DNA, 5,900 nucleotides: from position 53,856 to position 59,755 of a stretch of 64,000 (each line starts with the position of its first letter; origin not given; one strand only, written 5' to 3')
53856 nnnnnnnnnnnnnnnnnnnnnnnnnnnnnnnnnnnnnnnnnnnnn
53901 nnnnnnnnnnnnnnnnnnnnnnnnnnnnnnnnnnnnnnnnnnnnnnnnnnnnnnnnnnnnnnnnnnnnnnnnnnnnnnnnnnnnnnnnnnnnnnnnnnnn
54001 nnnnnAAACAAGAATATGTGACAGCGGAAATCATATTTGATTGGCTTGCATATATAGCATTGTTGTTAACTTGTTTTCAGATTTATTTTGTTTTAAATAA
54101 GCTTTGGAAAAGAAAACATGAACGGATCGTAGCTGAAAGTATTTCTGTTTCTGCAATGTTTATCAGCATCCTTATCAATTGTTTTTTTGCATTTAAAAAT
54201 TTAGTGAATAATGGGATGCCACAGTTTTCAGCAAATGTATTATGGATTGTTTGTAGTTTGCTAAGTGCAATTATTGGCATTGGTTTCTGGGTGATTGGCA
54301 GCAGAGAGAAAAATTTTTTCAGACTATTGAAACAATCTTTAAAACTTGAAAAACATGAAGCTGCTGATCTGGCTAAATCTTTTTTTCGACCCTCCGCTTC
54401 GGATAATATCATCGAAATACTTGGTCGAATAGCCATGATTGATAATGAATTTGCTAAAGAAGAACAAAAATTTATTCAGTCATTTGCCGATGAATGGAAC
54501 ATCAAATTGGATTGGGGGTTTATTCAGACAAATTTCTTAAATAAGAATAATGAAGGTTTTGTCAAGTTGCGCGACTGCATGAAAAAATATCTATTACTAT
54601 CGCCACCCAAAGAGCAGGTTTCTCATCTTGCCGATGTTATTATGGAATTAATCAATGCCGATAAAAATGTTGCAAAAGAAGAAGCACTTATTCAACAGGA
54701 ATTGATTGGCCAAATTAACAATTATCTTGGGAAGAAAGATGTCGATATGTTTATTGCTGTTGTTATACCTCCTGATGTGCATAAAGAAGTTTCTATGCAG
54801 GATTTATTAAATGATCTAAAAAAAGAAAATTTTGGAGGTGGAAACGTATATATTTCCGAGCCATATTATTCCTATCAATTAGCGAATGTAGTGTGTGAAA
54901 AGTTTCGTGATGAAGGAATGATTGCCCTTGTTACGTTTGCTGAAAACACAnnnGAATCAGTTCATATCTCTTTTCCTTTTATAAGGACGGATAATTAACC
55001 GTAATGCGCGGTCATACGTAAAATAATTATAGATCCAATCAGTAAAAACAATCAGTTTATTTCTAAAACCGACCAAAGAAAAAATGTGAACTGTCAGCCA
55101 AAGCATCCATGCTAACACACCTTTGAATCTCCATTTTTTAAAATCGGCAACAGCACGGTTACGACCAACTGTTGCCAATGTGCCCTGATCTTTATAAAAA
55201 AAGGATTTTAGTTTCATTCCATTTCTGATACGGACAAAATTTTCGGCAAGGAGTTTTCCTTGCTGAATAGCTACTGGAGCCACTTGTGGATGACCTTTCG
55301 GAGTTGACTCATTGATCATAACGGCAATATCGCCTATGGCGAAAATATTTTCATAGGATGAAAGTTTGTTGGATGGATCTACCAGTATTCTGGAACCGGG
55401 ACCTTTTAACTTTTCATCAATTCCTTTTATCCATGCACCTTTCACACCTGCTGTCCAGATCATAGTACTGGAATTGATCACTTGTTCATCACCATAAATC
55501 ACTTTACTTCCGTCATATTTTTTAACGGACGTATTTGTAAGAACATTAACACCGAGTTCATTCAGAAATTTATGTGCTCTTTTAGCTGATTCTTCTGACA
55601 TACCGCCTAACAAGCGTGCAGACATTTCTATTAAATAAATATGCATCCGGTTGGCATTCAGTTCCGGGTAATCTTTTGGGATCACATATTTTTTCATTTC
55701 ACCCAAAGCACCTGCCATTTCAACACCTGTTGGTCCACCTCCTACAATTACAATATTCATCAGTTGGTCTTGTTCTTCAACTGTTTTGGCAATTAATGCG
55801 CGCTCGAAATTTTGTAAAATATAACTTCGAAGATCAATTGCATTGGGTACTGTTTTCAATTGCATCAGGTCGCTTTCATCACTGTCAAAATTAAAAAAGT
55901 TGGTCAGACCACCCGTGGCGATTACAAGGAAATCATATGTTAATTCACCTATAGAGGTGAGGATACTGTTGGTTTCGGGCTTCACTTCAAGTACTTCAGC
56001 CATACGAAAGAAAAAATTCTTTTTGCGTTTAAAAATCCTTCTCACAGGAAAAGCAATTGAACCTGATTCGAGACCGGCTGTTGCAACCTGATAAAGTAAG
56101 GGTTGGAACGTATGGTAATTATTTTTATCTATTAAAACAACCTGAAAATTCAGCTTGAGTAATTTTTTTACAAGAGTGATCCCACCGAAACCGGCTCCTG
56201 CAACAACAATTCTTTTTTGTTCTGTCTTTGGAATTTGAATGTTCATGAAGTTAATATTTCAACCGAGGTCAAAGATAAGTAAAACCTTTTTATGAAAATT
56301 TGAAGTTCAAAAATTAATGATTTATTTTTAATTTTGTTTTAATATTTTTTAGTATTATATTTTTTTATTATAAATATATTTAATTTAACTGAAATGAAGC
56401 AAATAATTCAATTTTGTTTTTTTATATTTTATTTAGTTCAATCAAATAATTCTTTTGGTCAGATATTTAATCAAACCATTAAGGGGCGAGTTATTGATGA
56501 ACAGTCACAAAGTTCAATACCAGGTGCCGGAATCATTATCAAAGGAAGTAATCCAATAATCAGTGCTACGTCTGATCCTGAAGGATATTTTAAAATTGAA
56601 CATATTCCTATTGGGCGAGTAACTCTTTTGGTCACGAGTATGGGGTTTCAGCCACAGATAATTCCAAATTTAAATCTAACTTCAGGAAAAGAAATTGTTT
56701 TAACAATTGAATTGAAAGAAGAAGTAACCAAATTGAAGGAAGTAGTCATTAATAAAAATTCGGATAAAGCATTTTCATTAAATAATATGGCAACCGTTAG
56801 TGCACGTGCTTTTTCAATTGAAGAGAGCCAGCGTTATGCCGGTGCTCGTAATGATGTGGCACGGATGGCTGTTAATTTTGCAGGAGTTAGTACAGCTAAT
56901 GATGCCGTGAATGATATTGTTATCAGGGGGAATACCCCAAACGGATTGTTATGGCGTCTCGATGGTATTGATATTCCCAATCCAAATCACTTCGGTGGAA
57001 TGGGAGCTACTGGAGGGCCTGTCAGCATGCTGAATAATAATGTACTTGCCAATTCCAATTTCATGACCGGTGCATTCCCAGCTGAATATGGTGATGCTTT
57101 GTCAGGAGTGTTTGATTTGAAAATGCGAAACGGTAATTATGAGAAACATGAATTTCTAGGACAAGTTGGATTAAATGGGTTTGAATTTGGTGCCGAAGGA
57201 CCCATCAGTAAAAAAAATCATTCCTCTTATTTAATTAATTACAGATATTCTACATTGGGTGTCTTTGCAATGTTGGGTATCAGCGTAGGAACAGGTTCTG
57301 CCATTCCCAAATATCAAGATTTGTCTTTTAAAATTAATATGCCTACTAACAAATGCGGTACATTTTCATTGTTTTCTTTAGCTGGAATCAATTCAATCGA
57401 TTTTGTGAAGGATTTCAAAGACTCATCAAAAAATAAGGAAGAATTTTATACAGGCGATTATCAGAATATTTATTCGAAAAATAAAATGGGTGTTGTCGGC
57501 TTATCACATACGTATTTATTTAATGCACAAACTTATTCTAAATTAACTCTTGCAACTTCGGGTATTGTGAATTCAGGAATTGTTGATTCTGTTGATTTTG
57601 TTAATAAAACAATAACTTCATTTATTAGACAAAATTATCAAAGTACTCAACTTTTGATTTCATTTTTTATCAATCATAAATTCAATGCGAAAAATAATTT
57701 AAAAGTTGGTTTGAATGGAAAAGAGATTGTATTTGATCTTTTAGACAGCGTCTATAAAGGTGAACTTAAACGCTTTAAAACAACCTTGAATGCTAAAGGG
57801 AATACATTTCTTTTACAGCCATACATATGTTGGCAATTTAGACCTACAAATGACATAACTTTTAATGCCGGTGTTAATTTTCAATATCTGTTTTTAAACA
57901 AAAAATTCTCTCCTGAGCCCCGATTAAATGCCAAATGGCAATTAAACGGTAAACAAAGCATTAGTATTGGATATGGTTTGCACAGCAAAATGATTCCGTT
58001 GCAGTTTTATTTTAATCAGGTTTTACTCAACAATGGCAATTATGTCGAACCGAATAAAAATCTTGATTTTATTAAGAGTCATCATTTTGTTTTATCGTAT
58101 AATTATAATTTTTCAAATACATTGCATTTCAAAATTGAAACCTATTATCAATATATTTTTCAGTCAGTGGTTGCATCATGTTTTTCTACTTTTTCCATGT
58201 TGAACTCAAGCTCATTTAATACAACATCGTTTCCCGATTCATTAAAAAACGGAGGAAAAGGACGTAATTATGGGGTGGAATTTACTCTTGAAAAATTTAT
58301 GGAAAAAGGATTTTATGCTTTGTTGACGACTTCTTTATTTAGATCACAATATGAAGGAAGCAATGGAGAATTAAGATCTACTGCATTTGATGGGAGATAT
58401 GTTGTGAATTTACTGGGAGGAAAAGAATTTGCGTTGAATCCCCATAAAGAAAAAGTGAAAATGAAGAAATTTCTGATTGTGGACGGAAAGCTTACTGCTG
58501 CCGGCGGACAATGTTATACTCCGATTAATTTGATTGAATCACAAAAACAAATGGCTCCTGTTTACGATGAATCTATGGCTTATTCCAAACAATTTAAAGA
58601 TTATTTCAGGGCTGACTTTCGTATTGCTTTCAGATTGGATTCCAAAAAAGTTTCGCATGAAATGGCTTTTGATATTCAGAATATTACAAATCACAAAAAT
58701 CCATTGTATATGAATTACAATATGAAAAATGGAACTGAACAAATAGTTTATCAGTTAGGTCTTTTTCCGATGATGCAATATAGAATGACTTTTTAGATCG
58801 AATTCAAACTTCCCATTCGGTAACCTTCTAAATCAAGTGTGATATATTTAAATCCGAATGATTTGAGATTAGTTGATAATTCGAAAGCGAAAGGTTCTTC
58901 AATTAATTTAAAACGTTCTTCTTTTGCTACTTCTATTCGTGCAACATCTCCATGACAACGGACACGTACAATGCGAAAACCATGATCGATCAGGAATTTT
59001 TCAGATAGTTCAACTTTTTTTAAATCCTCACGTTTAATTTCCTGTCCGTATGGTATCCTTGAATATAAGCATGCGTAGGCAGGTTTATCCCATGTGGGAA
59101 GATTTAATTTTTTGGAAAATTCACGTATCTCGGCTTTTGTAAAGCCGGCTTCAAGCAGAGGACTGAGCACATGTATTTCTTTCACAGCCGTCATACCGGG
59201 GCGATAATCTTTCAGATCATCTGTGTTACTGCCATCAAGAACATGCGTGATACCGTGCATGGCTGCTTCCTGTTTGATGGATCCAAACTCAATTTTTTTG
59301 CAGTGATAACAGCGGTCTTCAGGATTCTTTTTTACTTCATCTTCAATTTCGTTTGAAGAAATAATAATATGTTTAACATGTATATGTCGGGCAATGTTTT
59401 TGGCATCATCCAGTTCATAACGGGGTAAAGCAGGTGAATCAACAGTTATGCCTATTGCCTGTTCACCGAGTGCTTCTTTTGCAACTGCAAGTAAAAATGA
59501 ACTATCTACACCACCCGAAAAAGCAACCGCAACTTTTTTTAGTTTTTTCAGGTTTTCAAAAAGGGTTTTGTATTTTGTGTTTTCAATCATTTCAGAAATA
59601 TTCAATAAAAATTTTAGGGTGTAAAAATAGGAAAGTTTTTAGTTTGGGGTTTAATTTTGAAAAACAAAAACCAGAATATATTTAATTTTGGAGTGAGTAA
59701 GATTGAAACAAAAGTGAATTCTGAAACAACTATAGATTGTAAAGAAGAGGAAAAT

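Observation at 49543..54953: Co-directional block interleaving three TerB-like domains with two periplasmic ligand-binding proteins that lack classical outputs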

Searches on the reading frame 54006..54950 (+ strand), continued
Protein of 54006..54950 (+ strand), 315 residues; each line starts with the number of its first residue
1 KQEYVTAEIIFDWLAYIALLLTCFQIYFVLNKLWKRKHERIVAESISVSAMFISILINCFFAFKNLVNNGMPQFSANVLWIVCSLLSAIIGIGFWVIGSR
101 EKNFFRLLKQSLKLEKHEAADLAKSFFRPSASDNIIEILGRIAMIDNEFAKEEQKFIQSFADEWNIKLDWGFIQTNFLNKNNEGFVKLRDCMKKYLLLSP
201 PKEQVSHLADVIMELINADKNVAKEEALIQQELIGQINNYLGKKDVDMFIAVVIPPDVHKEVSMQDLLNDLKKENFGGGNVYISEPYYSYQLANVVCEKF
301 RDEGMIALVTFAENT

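Call 60: search_protein_families(library=pfam, alignment_id=A6, max_evalue=0.01)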
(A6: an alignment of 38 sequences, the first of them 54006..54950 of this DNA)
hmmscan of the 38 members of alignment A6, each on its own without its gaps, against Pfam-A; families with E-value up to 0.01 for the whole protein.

A. member 1, window:54006-54950:+ (315 aa): 2 families
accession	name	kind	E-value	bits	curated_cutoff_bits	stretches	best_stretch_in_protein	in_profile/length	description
PF05099.18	TerB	-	0.0016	19.2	24.4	0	115-163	57-105/118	Tellurite resistance protein TerB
PF17924.6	TetR_C_19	-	0.0097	16.7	26.8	0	144-216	13-85/117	Tetracyclin repressor-like, C-terminal domain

B. families by the number of members that match (of 38 scanned): 2 families
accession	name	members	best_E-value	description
PF05099.18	TerB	28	2.2e-07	Tellurite resistance protein TerB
PF17924.6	TetR_C_19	1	0.0097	Tetracyclin repressor-like, C-terminal domain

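Call 61: search_solved_structures(query=A6, max_evalue=10, show_alignments=2)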
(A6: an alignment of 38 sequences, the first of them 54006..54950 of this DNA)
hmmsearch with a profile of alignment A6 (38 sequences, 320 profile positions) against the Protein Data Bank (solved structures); distinct sequences matched with E-value up to 10: 5.
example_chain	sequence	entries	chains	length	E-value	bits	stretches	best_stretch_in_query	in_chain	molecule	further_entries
1xkp_A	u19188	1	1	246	0.033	16.3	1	169-214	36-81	putative membrane-bound Yop targeting protein YopN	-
2jxu_A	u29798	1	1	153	0.4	12.8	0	118-163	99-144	TerB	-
3cvj_A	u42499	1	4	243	0.42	12.7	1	248-307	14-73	Putative phosphoheptose isomerase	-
6sop_A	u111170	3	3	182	0.43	12.7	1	63-132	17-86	Ferritin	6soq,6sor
1xl3_A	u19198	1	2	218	1.7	10.7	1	179-214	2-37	Secretion control protein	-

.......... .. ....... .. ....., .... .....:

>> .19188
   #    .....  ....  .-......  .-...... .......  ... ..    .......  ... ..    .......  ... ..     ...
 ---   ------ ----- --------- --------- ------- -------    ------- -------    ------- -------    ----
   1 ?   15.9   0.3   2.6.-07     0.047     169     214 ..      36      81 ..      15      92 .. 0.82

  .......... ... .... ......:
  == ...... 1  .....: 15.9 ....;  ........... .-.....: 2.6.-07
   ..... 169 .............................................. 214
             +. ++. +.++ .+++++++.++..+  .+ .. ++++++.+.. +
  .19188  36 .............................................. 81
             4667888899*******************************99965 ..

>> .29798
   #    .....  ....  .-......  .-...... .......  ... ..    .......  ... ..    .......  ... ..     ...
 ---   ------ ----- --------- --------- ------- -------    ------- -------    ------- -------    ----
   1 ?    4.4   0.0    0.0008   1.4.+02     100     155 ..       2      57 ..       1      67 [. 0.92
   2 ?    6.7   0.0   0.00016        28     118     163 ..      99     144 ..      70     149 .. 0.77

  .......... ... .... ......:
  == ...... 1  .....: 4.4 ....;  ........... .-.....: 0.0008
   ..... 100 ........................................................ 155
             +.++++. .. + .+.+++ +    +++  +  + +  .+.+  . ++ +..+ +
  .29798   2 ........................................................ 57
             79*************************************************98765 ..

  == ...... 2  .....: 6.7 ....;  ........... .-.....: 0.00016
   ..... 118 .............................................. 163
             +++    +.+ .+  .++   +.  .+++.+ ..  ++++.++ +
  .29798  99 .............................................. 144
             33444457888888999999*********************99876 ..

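Call 89: search_protein_families(library=ncbifam, proteins=[P0243, P0096, P0253, P0315, P0215, P0236, P0123], max_evalue=0.01)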
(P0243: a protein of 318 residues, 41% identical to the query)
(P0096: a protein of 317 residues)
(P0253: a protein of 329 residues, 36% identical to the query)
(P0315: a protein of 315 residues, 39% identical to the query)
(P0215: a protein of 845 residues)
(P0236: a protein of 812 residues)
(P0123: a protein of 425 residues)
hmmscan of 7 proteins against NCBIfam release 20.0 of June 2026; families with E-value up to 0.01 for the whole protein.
P0243 (318 aa): 0 families

P0096 (317 aa): 0 families

P0253 (329 aa): 0 families

P0315 (315 aa): 0 families

P0215 (845 aa): 0 families

P0236 (812 aa): 0 families

P0123 (425 aa): 0 families

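Call 96: search_dna_similar(query=window:54006-54950:+, collection=plasmids, mode=protein, max_evalue=0.00001, max_rows=15)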
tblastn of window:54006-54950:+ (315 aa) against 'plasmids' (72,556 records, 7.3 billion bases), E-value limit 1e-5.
No match.

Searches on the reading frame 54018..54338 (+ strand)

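Call 9: search_protein_families(library=pfam, proteins=[window:54018-54338:+], max_evalue=10)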
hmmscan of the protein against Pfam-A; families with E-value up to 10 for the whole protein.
seq(107 aa): 3 families
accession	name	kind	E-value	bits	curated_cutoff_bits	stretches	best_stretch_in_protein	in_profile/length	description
PF07695.17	7TMR-DISM_7TM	-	0.067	13.5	29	1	6-101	64-155/205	7TM diverse intracellular signalling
PF25640.1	Crypto_dsRNA_S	-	0.14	11.8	23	1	13-56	40-84/268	Cryptosporidium parvum virus small dsRNA capsid protein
PF01545.26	Cation_efflux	-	0.16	12.1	26.6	1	13-64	77-127/198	Cation efflux family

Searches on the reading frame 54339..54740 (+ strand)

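Call 9: search_protein_families(library=pfam, proteins=[window:54339-54740:+], max_evalue=10)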
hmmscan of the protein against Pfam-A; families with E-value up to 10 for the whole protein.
seq(134 aa): 3 families
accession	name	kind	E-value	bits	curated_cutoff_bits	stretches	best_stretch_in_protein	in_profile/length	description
PF05099.18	TerB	-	0.00046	20.9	24.4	1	7-52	60-105/118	Tellurite resistance protein TerB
PF17924.6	TetR_C_19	-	0.003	18.4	26.8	1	33-105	13-85/117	Tetracyclin repressor-like, C-terminal domain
PF10407.14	Cytokin_check_N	-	0.041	14.3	22.6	1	81-103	1-23/71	Cdc14 phosphatase binding protein N-terminus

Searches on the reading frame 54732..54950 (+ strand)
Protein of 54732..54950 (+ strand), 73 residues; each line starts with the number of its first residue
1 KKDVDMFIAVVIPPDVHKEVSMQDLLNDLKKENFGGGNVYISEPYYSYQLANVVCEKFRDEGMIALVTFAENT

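Call 9: search_protein_families(library=pfam, proteins=[window:54732-54950:+], max_evalue=10)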
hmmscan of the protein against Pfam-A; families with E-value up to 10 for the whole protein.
seq(73 aa): 0 families

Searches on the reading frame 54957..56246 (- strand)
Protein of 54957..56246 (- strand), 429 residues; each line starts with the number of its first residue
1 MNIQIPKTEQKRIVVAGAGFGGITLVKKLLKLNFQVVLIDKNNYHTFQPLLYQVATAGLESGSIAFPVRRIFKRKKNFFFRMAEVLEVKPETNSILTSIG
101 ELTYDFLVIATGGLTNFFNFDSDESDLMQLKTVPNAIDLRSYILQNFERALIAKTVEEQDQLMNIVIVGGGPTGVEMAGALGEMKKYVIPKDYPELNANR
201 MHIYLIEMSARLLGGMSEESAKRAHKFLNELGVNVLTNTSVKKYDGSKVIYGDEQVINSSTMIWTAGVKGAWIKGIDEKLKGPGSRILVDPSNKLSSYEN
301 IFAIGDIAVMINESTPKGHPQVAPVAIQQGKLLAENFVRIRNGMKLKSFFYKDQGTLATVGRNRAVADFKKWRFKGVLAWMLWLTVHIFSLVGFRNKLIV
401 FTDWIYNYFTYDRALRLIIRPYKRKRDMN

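Call 72: search_protein_families(library=pfam, proteins=[window:54957-56246:-], max_evalue=0.00001)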
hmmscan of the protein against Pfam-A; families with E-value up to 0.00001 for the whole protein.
window:54957-56246:- (429 aa): 3 families
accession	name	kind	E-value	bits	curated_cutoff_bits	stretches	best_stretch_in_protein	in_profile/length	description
PF07992.20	Pyr_redox_2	-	1.2e-43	150.1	26.1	1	12-330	2-291/291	Pyridine nucleotide-disulphide oxidoreductase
PF00070.33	Pyr_redox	-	3.1e-13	50.5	22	1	164-248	1-70/82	Pyridine nucleotide-disulphide oxidoreductase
PF22366.1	NDH2_C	-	2.8e-12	47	27.7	1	354-409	2-58/62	NDH2 C-terminal domain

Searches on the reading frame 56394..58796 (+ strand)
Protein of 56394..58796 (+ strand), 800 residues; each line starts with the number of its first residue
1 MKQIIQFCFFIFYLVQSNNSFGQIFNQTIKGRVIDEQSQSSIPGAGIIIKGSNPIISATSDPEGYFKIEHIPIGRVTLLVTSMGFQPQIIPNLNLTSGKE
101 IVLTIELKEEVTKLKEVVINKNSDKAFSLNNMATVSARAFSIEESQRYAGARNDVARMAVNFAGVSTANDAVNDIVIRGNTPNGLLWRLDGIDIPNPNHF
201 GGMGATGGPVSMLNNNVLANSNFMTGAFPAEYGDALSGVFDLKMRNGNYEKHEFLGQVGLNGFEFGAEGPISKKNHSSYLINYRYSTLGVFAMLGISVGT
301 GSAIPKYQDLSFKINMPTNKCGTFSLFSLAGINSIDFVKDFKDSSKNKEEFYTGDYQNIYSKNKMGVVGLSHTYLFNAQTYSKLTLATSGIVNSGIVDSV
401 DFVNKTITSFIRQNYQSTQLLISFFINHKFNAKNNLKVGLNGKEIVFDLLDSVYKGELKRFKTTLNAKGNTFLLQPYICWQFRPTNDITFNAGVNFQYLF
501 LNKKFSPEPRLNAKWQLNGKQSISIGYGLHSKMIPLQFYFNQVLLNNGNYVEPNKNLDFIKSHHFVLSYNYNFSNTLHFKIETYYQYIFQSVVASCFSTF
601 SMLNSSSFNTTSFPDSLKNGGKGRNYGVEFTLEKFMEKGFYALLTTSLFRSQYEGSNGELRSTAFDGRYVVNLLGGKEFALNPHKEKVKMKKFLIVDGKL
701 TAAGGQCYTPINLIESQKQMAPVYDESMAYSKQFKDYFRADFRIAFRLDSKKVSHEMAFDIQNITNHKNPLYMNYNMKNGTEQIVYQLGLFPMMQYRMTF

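Call 72: search_protein_families(library=pfam, proteins=[window:56394-58796:+], max_evalue=0.00001)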
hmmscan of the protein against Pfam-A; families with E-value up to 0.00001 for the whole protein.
window:56394-58796:+ (800 aa): 2 families
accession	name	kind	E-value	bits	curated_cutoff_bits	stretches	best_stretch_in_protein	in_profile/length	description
PF13715.12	CarbopepD_reg_2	-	1.6e-15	57.3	32.2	1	29-119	1-88/88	CarboxypepD_reg-like domain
PF13620.12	CarboxypepD_reg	-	1.4e-13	51.4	32.3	1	28-108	1-82/82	Carboxypeptidase regulatory-like domain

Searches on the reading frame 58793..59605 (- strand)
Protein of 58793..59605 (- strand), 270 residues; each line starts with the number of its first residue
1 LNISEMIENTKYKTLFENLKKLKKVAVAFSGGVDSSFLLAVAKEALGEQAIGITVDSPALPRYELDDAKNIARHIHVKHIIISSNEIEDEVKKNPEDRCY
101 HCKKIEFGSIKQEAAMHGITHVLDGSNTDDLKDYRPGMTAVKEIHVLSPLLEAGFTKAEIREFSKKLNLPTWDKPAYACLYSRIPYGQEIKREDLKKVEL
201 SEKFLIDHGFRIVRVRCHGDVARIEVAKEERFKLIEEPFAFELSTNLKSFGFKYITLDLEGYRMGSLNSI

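Call 72: search_protein_families(library=pfam, proteins=[window:58793-59605:-], max_evalue=0.00001)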
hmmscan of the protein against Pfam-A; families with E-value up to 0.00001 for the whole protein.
window:58793-59605:- (270 aa): 3 families
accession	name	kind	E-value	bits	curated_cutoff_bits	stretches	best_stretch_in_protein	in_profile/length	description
PF00733.27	Asn_synthase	-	8.9e-09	35.9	21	1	22-98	17-95/354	Asparagine synthase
PF02540.23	NAD_synthase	-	7.6e-07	28.9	21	1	21-94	17-91/242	NAD synthase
PF06508.19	QueC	-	2.5e-06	27.6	22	0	25-87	2-63/210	Queuosine biosynthesis protein QueC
